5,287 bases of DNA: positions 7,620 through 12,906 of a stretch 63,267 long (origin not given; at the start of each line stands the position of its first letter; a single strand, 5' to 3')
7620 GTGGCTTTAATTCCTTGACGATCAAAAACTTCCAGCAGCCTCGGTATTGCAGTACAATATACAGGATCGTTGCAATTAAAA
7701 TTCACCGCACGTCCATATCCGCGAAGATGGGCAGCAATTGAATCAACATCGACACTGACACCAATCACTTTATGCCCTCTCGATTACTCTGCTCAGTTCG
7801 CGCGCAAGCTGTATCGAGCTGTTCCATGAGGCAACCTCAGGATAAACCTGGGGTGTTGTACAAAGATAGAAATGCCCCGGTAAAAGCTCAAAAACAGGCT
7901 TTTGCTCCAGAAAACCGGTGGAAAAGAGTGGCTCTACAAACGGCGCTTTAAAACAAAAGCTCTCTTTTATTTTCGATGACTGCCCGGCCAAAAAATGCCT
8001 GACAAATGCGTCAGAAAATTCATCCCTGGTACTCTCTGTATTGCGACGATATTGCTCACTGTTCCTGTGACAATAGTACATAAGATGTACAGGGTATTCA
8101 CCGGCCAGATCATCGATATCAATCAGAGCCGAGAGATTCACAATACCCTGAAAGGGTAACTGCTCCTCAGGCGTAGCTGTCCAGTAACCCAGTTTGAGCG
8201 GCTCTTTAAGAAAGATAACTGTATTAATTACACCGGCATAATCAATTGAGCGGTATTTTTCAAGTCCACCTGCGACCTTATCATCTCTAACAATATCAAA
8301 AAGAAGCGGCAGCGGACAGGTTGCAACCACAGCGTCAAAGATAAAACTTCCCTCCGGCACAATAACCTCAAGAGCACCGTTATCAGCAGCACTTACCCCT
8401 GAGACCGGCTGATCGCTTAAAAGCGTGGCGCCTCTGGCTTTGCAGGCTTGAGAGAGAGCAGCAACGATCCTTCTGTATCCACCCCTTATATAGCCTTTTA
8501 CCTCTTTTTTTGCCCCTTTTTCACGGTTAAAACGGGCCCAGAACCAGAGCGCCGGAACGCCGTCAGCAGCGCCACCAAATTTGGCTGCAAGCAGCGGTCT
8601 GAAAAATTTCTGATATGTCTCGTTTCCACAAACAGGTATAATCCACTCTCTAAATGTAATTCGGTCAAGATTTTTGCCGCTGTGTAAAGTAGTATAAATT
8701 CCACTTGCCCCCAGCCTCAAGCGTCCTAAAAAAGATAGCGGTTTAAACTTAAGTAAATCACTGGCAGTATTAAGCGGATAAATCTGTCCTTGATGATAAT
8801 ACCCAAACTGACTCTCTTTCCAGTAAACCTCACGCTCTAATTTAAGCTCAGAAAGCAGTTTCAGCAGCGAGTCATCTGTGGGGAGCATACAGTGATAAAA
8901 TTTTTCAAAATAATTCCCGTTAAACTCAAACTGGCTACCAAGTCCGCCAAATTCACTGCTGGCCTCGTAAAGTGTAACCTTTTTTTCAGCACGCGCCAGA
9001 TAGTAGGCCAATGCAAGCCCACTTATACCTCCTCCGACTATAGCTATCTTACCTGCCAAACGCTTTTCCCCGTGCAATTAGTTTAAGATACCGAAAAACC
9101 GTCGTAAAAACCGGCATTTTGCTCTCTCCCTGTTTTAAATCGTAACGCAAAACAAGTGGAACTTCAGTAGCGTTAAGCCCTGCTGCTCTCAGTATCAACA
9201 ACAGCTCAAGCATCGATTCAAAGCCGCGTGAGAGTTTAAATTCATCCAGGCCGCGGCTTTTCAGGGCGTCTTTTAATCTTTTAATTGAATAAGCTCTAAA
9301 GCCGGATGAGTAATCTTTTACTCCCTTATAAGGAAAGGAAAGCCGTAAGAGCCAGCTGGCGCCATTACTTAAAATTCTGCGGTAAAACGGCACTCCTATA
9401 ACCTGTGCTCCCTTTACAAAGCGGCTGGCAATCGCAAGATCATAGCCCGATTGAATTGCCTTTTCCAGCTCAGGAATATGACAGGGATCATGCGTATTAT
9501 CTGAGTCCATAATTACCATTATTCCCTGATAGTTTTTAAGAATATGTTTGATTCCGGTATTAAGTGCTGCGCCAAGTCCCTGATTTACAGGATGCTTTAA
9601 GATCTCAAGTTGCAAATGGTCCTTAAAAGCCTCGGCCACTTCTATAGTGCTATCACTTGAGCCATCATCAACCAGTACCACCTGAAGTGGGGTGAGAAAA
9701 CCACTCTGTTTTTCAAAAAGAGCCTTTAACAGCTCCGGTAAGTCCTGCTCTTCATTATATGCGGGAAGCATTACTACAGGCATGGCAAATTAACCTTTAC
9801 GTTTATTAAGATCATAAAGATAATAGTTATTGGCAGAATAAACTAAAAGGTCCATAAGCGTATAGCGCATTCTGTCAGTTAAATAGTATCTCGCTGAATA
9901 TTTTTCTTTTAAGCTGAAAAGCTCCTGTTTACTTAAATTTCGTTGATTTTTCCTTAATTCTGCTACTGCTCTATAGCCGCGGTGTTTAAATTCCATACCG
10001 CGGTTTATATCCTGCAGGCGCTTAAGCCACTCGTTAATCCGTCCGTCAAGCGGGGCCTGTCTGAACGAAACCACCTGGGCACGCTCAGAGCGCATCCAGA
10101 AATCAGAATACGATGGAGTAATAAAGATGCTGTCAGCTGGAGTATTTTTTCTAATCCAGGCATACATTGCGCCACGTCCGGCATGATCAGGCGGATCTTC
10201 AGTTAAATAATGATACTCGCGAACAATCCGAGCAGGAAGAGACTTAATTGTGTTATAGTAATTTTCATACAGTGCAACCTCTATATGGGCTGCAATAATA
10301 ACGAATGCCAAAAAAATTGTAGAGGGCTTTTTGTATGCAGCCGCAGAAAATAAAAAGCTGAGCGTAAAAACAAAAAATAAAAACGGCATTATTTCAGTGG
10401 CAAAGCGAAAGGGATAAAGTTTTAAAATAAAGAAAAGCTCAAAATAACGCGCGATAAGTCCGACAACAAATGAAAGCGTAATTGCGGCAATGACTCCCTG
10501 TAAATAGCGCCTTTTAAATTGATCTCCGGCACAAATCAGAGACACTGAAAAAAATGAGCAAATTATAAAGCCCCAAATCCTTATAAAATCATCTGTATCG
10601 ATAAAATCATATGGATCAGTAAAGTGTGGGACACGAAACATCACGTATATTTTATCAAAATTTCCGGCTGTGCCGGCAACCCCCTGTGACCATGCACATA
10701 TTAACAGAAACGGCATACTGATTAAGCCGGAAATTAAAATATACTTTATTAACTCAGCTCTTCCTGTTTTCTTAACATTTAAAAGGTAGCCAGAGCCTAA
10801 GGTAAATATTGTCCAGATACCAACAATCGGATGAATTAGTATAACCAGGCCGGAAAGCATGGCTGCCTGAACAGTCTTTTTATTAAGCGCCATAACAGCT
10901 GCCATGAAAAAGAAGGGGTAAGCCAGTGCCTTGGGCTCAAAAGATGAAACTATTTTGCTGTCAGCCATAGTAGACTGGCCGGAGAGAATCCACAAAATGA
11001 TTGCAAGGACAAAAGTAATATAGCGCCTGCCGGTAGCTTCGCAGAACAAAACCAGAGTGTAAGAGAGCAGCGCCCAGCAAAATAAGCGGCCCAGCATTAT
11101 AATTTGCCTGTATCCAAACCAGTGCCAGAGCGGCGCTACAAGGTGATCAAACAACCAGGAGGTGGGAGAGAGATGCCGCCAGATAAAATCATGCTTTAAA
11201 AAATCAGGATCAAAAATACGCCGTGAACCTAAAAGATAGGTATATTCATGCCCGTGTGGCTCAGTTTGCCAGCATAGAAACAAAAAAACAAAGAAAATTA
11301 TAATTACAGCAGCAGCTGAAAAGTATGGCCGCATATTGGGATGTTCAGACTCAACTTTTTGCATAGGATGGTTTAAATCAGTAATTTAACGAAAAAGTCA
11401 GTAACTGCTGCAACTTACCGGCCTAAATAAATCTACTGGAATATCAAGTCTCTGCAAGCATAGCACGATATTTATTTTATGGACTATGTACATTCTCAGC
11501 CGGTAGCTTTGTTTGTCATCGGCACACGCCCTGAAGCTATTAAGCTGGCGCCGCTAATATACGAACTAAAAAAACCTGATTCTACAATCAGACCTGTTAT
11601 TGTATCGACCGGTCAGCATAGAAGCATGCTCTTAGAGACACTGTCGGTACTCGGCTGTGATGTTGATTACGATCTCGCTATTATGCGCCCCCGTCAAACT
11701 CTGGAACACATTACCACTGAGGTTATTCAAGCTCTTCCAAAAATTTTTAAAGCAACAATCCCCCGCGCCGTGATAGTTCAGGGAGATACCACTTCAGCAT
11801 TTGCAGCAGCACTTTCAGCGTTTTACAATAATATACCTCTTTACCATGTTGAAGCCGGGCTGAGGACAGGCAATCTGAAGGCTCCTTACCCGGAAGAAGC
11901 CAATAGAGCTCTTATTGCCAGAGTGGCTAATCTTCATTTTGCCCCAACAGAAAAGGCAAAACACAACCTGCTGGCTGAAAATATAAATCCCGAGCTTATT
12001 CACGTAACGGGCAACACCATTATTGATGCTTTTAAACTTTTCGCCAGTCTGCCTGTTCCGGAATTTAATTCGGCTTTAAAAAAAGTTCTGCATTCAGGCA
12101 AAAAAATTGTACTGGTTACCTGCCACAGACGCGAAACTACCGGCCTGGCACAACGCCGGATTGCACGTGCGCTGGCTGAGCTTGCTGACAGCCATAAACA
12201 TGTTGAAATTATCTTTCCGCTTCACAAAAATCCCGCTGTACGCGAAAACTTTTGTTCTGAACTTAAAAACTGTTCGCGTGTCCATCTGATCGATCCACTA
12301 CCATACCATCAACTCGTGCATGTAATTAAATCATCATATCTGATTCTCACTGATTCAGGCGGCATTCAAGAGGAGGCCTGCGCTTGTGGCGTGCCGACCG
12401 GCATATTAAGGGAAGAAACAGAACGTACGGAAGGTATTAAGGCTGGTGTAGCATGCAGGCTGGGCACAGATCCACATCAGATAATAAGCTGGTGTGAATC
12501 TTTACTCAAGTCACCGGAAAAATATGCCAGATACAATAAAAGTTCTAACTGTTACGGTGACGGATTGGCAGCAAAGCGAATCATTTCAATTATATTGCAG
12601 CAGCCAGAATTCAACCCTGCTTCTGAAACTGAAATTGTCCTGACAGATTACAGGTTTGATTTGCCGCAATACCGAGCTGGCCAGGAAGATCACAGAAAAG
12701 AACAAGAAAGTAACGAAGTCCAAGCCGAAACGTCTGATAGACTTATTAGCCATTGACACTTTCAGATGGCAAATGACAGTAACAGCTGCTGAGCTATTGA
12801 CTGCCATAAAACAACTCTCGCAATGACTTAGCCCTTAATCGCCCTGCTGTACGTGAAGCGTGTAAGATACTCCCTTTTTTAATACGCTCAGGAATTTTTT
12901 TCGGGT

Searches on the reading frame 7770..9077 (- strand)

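Call 9: search_protein_families(library=pfam, proteins=[window:7770-9077:-], max_evalue=0.01)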
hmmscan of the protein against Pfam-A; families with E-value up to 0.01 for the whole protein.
window:7770-9077:- (435 aa): 9 families
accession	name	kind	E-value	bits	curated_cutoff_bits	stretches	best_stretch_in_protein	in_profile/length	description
PF01593.30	Amino_oxidase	-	1.6e-28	100.6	19.8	1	18-294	1-295/443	Flavin containing amine oxidoreductase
PF01266.30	DAO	-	4.3e-13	50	27.9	1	10-97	1-88/353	FAD dependent oxidoreductase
PF13450.12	NAD_binding_8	-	1e-12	48.6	21.9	1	13-77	1-67/68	NAD(P)-binding Rossmann-like domain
PF00070.33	Pyr_redox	-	2.6e-05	25.1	22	1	10-44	1-35/82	Pyridine nucleotide-disulphide oxidoreductase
PF07992.20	Pyr_redox_2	-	5.4e-05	23.2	26.1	1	9-43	143-177/291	Pyridine nucleotide-disulphide oxidoreductase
PF03486.20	HI0933_like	-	5.6e-05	23.1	50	0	10-44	2-36/244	HI0933-like protein Rossmann domain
PF01946.23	Thi4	-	0.00017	21.3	26.2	1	10-45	19-55/235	Thi4 family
PF00890.30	FAD_binding_2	-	0.00033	20.4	20.4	1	11-45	2-36/414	FAD binding domain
PF12831.13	FAD_oxidored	-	0.0011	18.8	27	1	11-48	2-39/416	FAD dependent oxidoreductase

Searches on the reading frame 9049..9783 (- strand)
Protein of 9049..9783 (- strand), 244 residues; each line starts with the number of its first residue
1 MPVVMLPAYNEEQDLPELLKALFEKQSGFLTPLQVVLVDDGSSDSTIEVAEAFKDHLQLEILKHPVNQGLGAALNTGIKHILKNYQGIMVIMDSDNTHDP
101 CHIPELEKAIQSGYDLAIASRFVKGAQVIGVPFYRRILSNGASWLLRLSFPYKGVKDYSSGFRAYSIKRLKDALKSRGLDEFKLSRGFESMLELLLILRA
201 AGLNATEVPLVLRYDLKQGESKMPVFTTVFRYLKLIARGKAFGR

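Call 9: search_protein_families(library=pfam, proteins=[window:9049-9783:-], max_evalue=0.01)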
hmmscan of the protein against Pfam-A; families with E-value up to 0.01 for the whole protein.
window:9049-9783:- (244 aa): 3 families
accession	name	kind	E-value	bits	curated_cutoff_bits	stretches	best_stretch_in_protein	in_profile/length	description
PF00535.33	Glycos_transf_2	-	4.1e-26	92.3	23.3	1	4-166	2-160/168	Glycosyl transferase family 2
PF13641.12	Glyco_tranf_2_3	-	9.2e-07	29.5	27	1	4-115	5-117/230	Glycosyltransferase like family 2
PF10111.15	Glyco_tranf_2_2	-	0.0002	21.4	27.3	1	7-97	5-93/276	Glycosyltransferase like family 2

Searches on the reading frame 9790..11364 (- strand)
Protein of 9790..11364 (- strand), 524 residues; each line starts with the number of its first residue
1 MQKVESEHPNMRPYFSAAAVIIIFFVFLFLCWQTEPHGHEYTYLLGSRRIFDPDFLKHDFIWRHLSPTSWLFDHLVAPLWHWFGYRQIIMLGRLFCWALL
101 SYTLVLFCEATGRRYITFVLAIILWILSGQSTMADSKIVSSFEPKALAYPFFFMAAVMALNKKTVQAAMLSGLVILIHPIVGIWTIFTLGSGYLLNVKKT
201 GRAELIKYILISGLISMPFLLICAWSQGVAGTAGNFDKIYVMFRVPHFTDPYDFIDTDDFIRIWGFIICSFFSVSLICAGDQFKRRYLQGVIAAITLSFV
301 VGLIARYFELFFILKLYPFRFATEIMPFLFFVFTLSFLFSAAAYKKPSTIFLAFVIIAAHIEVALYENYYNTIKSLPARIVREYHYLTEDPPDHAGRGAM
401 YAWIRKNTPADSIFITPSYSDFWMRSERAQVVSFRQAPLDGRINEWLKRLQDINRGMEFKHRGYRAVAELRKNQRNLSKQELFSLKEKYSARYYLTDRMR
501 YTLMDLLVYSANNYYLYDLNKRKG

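Call 9: search_protein_families(library=pfam, proteins=[window:9790-11364:-], max_evalue=0.01)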
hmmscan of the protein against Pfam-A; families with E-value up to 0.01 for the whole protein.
window:9790-11364:- (524 aa): 1 family
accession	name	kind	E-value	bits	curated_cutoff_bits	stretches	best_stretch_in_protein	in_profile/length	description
PF20604.3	DUF6798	-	5.2e-13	48.9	26.9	1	399-453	5-61/61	Domain of unknown function (DUF6798)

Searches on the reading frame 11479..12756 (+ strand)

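Call 9: search_protein_families(library=pfam, proteins=[window:11479-12756:+], max_evalue=0.01)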
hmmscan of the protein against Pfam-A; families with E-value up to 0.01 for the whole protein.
window:11479-12756:+ (425 aa): 1 family
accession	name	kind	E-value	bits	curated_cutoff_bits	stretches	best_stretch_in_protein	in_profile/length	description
PF02350.25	Epimerase_2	-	2e-101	339.8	30.6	1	34-372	6-346/347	UDP-N-acetylglucosamine 2-epimerase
